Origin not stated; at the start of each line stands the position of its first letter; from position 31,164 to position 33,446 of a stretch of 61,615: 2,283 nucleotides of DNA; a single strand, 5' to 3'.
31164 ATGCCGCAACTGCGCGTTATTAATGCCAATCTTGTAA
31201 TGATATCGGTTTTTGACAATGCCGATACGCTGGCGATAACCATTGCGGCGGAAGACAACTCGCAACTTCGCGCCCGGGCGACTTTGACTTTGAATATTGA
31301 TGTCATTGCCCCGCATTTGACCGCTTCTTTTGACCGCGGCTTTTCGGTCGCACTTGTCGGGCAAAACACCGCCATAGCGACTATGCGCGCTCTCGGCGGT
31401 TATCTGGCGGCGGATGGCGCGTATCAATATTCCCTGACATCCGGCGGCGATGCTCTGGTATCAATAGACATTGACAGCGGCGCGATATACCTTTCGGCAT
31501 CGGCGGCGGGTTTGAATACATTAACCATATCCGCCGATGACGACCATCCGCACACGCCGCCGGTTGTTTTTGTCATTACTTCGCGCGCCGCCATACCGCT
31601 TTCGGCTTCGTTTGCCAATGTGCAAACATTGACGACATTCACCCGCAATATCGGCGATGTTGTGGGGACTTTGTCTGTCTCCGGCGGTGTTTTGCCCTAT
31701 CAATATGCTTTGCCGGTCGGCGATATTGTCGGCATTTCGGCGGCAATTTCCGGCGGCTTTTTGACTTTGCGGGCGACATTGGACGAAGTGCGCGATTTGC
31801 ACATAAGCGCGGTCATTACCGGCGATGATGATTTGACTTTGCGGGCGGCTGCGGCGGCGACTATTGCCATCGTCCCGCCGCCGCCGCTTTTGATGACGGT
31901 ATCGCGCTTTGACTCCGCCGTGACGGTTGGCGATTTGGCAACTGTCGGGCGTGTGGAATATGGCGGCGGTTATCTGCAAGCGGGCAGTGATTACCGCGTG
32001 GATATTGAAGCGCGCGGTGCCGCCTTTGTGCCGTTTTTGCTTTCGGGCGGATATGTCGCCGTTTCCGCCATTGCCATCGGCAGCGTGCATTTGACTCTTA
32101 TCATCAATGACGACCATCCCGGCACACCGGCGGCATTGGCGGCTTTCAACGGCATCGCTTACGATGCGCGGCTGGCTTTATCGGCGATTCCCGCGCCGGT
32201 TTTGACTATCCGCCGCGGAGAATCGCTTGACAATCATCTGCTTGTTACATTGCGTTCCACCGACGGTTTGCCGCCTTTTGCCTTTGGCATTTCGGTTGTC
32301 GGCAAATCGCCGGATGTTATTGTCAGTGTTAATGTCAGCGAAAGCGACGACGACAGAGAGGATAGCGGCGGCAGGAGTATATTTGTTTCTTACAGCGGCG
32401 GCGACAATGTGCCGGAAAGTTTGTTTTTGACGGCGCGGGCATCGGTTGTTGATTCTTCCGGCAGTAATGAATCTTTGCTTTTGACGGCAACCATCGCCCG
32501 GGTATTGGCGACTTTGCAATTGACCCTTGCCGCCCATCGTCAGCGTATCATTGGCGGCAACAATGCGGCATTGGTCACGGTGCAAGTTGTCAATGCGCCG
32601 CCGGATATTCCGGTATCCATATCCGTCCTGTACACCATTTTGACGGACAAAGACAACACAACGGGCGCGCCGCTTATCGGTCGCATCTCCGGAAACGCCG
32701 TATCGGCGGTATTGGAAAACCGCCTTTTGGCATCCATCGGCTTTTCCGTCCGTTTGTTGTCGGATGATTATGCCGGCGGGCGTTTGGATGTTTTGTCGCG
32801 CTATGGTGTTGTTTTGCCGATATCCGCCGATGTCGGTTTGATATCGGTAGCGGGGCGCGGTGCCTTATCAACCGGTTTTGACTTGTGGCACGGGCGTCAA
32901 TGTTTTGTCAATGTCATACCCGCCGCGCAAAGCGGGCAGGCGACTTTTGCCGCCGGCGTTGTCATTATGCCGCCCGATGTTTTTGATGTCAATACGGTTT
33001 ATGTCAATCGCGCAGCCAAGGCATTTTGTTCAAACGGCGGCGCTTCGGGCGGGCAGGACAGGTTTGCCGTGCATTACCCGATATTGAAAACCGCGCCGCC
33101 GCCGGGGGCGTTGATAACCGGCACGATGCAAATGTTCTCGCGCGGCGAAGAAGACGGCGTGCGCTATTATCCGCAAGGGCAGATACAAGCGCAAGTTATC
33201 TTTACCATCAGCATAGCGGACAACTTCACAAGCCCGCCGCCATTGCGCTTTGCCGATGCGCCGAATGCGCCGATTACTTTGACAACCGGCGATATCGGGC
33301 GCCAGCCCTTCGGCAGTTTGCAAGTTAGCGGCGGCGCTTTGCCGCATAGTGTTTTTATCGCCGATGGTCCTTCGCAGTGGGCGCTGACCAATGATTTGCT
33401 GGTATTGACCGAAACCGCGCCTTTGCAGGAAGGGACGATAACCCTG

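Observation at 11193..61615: One uninterrupted >50.4-kb ORF (>16,807 codons) occupies 82% of the window and is absent from the ORF track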

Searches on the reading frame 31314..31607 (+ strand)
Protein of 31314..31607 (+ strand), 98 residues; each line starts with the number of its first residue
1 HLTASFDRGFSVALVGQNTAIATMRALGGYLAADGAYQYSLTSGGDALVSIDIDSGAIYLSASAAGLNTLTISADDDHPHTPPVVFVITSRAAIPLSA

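Call 27: search_solved_structures(query=A1, max_evalue=1, show_alignments=2)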
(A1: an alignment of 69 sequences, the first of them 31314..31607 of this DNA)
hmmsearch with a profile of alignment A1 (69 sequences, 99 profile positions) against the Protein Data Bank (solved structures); distinct sequences matched with E-value up to 1: 40.
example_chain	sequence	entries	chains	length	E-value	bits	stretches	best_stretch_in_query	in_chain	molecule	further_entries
1e5u_I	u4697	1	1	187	0.00061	23.2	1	26-82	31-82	INTIMIN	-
8zvi_a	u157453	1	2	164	0.0022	21.4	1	2-80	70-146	Decoration protein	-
5tpk_A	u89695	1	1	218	0.0025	21.2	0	18-93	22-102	Protocadherin-15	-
2d7o_A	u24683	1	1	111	0.003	21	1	18-89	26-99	Filamin-C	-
9o9c_B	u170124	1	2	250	0.0041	20.6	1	23-94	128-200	IL-18 Surrogate Cytokine Agonist DR3085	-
6pgw_A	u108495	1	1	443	0.0054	20.2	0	36-96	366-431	Protocadherin-19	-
5lxk_A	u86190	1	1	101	0.007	19.8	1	11-80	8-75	Decoration protein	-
6nz0_Z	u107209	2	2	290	0.014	18.8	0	57-91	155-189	Dyslexia-associated protein KIAA0319-like protein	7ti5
9o9b_A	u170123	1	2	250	0.02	18.4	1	23-94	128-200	IL-18 Surrogate Cytokine Agonist DR3097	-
6bxu_A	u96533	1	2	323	0.024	18.1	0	18-93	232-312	Protocadherin-15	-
6bwn_A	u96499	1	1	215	0.024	18.1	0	18-93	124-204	Protocadherin-15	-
6vuo_A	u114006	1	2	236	0.025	18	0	28-92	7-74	Single-chain Fv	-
6vun_A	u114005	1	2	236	0.025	18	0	28-92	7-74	Single-chain Fv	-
2eea_A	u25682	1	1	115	0.025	18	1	7-89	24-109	Filamin-B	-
6vup_A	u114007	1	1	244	0.031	17.7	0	28-92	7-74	Single-chain Fv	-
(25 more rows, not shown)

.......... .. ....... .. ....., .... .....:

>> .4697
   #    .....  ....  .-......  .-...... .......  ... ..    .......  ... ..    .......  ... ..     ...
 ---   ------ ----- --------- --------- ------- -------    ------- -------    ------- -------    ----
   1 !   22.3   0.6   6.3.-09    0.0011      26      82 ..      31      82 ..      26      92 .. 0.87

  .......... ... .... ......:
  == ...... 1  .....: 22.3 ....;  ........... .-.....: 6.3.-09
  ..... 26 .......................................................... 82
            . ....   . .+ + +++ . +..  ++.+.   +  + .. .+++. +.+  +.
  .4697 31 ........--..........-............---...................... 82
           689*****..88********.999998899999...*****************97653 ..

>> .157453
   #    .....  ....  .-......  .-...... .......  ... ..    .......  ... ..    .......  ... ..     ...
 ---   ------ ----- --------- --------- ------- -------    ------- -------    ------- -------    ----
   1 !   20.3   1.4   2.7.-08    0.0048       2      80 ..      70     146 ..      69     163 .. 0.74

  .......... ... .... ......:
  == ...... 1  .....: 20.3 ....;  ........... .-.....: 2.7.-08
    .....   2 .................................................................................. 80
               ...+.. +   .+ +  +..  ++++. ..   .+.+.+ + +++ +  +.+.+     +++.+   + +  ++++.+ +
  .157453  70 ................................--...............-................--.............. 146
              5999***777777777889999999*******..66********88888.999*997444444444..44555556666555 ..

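Call 28: search_protein_families(library=pfam, alignment_id=A1, max_evalue=1)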
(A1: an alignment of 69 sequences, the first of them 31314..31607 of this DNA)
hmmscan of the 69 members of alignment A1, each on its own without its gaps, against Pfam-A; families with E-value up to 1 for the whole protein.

A. member 1, window:31314-31607:+ (98 aa): 0 families

B. families by the number of members that match (of 69 scanned): 19 families
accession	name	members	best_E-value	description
PF13573.12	SprB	2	0.027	SprB repeat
PF04103.21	CD20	1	0.0005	CD20-like family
PF02368.24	Big_2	1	0.011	Bacterial Ig-like domain (group 2)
PF19045.5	Ligase_CoA_2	1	0.019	Ligase-CoA domain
PF19403.5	SpaA_2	1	0.035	Prealbumin-like fold domain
PF12733.13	Cadherin-like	1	0.049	Cadherin-like beta sandwich domain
PF25369.1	SH3_VIII-1_N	1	0.067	Myosin-1-like, N-terminal SH3 domain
PF18886.6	DUF5649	1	0.068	Repeats of unknown function (DUF5649)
PF14686.12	fn3_3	1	0.1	Polysaccharide lyase family 4, domain II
PF13779.11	DUF4175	1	0.11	Domain of unknown function (DUF4175)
PF04956.18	TrbC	1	0.12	TrbC/VIRB2 pilin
PF10123.14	Mu-like_Pro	1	0.13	Mu-like prophage I protein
PF17141.9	DUF5114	1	0.15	Domain of unknown function (DUF5114)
PF20143.4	NAD_kinase_C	1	0.16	ATP-NAD kinase C-terminal domain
PF24908.1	Ig_SIBA-E_2nd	1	0.19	Integrin beta-like protein A-E, second Ig-like domain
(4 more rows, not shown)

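Call 34: predict_structure(alignment_id=A1)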
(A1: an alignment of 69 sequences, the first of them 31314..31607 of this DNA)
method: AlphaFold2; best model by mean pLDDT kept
length: 98 residues; sequences in the alignment: 69
mean_pLDDT: 95.6   pTM: 0.82
mean pLDDT of the five models: 95.6, 95.1, 95.0, 94.9, 94.1
residues with pLDDT >= 90: 92; 70-90: 6; 50-70: 0; < 50: 0
segments of 3 or more residues with pLDDT < 50: none
pLDDT, mean of each block of 10 residues (from residue 1): 93 95 97 95 95 96 97 98 97 93
secondary structure, 60 per line:
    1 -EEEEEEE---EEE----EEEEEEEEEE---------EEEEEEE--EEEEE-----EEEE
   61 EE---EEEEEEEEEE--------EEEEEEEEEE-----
elements in order: E2-8 E12-14 E19-28 E38-44 E47-51 E57-62 E66-75 E84-93

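Call 38: fold_search(model_id=the predicted structure, library=pdb)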
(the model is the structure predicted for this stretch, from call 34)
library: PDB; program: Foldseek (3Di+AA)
matches with E <= 10: 838; with E <= 0.001: 0
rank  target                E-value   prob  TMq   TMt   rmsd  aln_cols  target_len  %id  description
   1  6vg1_A                2.9e-03  1.00  0.54  0.12   4.7       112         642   13  xenopus protocadherin 8.1 EC1-6 (released 2020-03-11)
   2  2l04_MODEL_1_A        3.4e-03  1.00  0.55  0.59   4.4        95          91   16  The Solution Structure of the C-terminal Ig-like Domain of the Bacteriophage Lambda Tail Tube Protein (released 2010-09-22)
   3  8iyk_D                6.2e-03  1.00  0.62  0.27   4.8        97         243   14  Tail tip conformation 1 of phage lambda tail (released 2023-10-18)
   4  3cjj                  6.6e-03  1.00  0.58  0.28   8.2       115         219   13  Crystal structure of human rage ligand-binding domain (released 2009-03-24)
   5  4m02                  6.9e-03  1.00  0.56  0.36   4.3        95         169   17  Middle fragment(residues 494-663) of the binding region of SraP (released 2014-06-18)
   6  4ofv_B                7.7e-03  1.00  0.60  0.30   8.2       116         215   14  Refinement of RAGE-DNA complex in 3S58 without DNA (released 2014-04-23)
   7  4aq1_C                8.1e-03  1.00  0.59  0.11   5.2       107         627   16  Structure of the SbsB S-layer protein of Geobacillus stearothermophilus PV72p2 in complex with nanobody KB6 (released 2012-06-13)
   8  9hcj_10               1.1e-02  1.00  0.60  0.04   5.5       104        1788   12  D. discoideum nuclear pore complex (released 2024-12-25)
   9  4of5_B                1.2e-02  1.00  0.60  0.30   8.3       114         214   14  Refinement of RAGE-DNA complex in 3S59 without DNA (released 2014-04-23)
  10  5dzy_B                1.2e-02  1.00  0.52  0.17   4.4       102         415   13  Protocadherin beta 8 extracellular cadherin domains 1-4 (released 2016-05-04)
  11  4aq1_A                1.5e-02  1.00  0.63  0.10   5.1       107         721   17  Structure of the SbsB S-layer protein of Geobacillus stearothermophilus PV72p2 in complex with nanobody KB6 (released 2012-06-13)
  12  6s5w_B                1.5e-02  1.00  0.58  0.55   4.8       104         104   10  Structure of Rib domain 'Rib Long' from Lactobacillus acidophilus (released 2019-12-11)
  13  6s5w_A                1.6e-02  1.00  0.56  0.53   5.0       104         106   10  Structure of Rib domain 'Rib Long' from Lactobacillus acidophilus (released 2019-12-11)
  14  4m00_A                1.7e-02  1.00  0.59  0.15   4.2        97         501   15  Crystal structure of the ligand binding region of staphylococcal adhesion SraP (released 2014-06-18)
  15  5dzy_D                1.7e-02  1.00  0.61  0.18   3.9       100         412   12  Protocadherin beta 8 extracellular cadherin domains 1-4 (released 2016-05-04)
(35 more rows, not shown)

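Call 51: search_protein_representatives(alignment_id=A1)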
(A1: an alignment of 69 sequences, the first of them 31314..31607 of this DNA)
Query: 69 sequences, 99 profile positions. Proteins with E-value up to 0.001 (for the whole library): 10069; up to 1e-10: 3093; up to 1e-30: 414. The best 150 are listed.
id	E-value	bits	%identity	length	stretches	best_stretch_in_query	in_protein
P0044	2.3e-270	890.7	-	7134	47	2-98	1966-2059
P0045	8.0e-244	805.6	-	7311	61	7-98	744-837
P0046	5.2e-209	693.9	-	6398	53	5-97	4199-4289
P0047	4.5e-187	623.5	-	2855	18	2-98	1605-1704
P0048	9.5e-187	622.5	-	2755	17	2-98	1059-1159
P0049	2.1e-185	618.2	-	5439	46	4-93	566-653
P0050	1.3e-178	596.4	-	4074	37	4-92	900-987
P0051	1.6e-163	548.0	-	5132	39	4-93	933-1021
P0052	2.7e-159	534.4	-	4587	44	3-94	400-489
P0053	6.7e-151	507.5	-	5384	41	12-93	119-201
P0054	5.6e-148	498.1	-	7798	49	13-89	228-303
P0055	1.4e-144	487.2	-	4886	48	7-98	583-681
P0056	3.9e-142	479.4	-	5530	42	17-97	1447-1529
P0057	2.5e-139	470.4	-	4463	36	7-98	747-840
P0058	5.8e-138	466.0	-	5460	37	7-93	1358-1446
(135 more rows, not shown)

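Call 55: find_encoding_contigs(protein=P0044, flank=10000)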
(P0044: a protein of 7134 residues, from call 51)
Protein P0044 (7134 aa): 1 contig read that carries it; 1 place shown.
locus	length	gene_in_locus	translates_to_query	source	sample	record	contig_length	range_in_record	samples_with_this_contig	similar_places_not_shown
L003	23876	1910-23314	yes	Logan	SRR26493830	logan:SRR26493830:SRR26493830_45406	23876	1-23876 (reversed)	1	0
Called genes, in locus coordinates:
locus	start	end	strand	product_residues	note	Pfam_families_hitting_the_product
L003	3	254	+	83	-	?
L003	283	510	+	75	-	PF12796:Ank_2, PF13857:Ank_5 (weak), PF00023:Ank (weak), PF13606:Ank_3 (faint), PF13637:Ank_4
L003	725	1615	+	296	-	PF11924:IAT_beta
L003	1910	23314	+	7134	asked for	PF11924:IAT_beta, PF01344:Kelch_1 (faint), PF07646:Kelch_2 (faint), PF13415:Beta-prop_FBX42 (faint), PF24981:Beta-prop_ATRN-LZTR1 (faint), PF24681:Kelch_KLHDC2_KLHL20_DRC7, PF25852:DUF6242_C (weak), PF24681:Kelch_KLHDC2_KLHL20_DRC7, +1 more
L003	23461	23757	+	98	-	PF07883:Cupin_2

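Call 58: search_protein_families(library=pfam, proteins=[L003:1910-3709:+, L003:16910-23311:+], max_evalue=0.01)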
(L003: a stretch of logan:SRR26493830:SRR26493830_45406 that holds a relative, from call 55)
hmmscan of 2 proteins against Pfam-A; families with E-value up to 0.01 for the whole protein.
L003:1910-3709:+ (600 aa): 1 family
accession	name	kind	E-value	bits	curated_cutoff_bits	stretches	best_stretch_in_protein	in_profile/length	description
PF11924.14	IAT_beta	-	3.4e-17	63.4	22.3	1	161-326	31-194/279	Inverse autotransporter, beta-domain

L003:16910-23311:+ (2134 aa): 11 families
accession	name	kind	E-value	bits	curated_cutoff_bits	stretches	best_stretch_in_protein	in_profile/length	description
PF24681.1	Kelch_KLHDC2_KLHL20_DRC7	-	2.6e-22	79.6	50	3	770-937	37-221/221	KLHDC2/KLHL20/DRC7 Kelch-repeats domain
PF13964.12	Kelch_6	-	8.1e-12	45.1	25.3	0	213-253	2-43/50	Kelch motif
PF01344.31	Kelch_1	-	2.8e-10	39.9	20.1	2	213-243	2-31/46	Kelch motif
PF13573.12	SprB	-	2.2e-08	34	28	0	1695-1709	18-32/37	SprB repeat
PF24981.1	Beta-prop_ATRN-LZTR1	-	3.2e-07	30.3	50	1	769-896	25-165/289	Attractin/LZTR1 beta-propeller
PF13418.12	Kelch_4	-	8.9e-05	22.8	21.6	0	221-243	10-33/49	Galactose oxidase, central domain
PF15902.12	Sortilin-Vps10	-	0.00033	20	33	0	746-775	405-435/446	Sortilin, neurotensin receptor 3,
PF19755.4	DUF6242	-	0.0014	19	29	0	157-250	130-217/217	Domain of unknown function (DUF6242)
PF07646.21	Kelch_2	-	0.0024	18.2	21.3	0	780-810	1-26/48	Kelch motif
PF13088.12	BNR_2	-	0.0047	16.8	31.4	0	141-259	88-207/277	BNR repeat-like domain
PF13415.12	Kelch_3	-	0.0053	17.4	22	0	898-927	17-47/48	Galactose oxidase, central domain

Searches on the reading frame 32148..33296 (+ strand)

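Call 36: search_protein_families(library=pfam, proteins=[window:32148-33296:+], max_evalue=0.1)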
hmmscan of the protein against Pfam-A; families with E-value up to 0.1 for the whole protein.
window:32148-33296:+ (383 aa): 1 family
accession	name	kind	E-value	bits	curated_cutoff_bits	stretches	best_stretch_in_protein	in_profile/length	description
PF03018.19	Dirigent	-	0.072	13.3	29.1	0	134-223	11-104/148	Dirigent-like protein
